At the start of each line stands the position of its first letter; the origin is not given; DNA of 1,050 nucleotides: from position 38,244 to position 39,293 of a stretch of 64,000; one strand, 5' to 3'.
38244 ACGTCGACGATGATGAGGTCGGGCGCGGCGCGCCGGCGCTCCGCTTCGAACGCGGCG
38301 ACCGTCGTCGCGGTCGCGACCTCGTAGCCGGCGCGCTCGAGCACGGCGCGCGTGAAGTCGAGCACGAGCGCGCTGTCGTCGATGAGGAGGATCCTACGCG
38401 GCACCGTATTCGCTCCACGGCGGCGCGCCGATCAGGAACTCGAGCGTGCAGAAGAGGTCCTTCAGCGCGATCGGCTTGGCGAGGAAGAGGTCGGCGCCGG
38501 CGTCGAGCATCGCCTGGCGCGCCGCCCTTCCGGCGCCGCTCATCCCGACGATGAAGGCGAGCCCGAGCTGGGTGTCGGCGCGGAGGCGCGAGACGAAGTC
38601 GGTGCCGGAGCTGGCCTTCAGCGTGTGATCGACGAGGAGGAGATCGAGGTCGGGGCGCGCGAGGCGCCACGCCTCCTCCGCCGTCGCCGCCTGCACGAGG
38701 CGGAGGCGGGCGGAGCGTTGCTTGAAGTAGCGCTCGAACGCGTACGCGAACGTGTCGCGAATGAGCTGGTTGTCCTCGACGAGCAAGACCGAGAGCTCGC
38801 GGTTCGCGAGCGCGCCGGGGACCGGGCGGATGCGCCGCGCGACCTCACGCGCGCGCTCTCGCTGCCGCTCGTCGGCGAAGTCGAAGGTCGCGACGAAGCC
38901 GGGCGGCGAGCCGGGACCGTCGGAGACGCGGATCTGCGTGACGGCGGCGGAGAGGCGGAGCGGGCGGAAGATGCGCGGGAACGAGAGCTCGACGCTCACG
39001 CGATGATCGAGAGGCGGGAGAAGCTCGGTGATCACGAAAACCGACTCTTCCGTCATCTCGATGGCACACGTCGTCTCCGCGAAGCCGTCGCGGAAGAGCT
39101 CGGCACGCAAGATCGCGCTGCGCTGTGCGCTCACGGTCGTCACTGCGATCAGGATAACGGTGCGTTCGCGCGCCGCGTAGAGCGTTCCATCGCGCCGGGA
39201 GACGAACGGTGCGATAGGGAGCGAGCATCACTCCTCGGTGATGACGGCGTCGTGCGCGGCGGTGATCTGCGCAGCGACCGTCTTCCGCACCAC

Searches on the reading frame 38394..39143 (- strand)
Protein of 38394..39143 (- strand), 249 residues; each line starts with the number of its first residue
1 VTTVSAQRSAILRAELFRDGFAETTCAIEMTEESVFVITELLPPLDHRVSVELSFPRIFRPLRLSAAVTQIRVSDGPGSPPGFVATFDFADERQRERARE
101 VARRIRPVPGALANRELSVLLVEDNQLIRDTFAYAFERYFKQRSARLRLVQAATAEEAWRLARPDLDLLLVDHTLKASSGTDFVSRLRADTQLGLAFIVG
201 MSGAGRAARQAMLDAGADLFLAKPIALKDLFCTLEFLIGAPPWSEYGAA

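Call 6: search_protein_families(library=pfam, proteins=[window:38394-39143:-], max_evalue=0.01)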
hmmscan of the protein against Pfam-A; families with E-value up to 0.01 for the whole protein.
window:38394-39143:- (249 aa): 1 family
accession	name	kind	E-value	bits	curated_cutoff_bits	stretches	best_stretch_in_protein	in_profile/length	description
PF00072.30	Response_reg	-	2.7e-11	44.1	30.2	1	119-231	1-107/111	Response regulator receiver domain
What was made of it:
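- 38394..39143 (-): Protein of 249 aa: an N-terminal domain with a sub-threshold TIGR02266 match (a family I recall as PilZ-related) followed by REC. Pfam Response_reg 2.7e-11 (call 6).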

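Call 33: search_protein_families(library=ncbifam, proteins=[window:38394-39143:-], max_evalue=0.01)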
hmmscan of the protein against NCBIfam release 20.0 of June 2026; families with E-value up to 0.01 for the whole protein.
window:38394-39143:- (249 aa): 31 families (the best 25 are shown)
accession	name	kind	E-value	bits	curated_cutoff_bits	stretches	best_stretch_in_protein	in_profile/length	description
TIGR02154.1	PhoB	equivalog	3.5e-09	36.3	296.2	1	118-233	4-115/226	phosphate regulon transcriptional regulator PhoB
NF041947.1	LuxQ_Vibrio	equivalog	1.8e-08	32.8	1200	1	95-231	701-832/843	quorum-sensing autoinducer 2 sensor kinase/phosphatase LuxQ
NF038297.2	hybrid_HK_HrmK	equivalog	2e-07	30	725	1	105-230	479-600/607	hybrid histidine kinase/response regulator HrmK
NF008034.0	PRK10766.1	equivalog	3.2e-07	30.1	275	1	118-233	4-112/231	two-component system response regulator TorR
NF007005.1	PRK09468.1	equivalog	5.9e-07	29.1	331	1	117-234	4-115/237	osmolarity response regulator transcription factor OmpR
NF041733.1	resp_reg_CseB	equivalog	8.1e-07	28.6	350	1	118-230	2-107/228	two-component system response regulator CseB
NF007820.0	PRK10529.1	equivalog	1.2e-06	28.2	325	1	118-233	3-111/225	two-component system response regulator KdpE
NF007928.2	PRK10643.1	equivalog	2.1e-06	27.5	330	1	118-234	2-112/216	two-component system response regulator PmrA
NF053854.1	RespRegPhoBBctds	equivalog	2.3e-06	27.2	270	1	119-232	1-109/225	two-component system response regulator PhoB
NF041734.1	resp_reg_RppA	equivalog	2.3e-06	27.1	250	1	118-235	2-115/229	two-component system response regulator RppA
NF008296.0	PRK11083.1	equivalog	4e-06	26.4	273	1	117-231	4-111/228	two-component system response regulator CreB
NF007708.0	PRK10403.1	equivalog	6.4e-06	25.8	343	1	117-224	7-110/215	nitrate/nitrite response regulator protein NarP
NF008078.0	PRK10816.1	equivalog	8.7e-06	25.4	336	1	118-237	2-115/223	two-component system response regulator PhoP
NF007546.0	PRK10161.1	equivalog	1.7e-05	24.5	471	1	119-233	5-115/229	phosphate response regulator transcription factor PhoB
NF046022.1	RespRegCpdRBruc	equivalog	6.8e-05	22.9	180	1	119-239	4-118/120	cell cycle two-component system response regulator CpdR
TIGR02266.1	gmx_TIGR02266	paralog_domain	0.00012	22.2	68.7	1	27-100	21-93/96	TIGR02266 family protein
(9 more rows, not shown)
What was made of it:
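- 38394..39143 (-): TIGR02266 paralog domain 1.2e-4, below cut-off (call 33).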

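Call 54: search_protein_families(library=pfam, proteins=[window:38394-39143:-], max_evalue=0.01)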
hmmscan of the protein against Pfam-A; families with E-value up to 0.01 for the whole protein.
window:38394-39143:- (249 aa): 1 family
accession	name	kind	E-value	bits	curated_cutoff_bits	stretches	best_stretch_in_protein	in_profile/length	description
PF00072.30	Response_reg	-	2.7e-11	44.1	30.2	1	119-231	1-107/111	Response regulator receiver domain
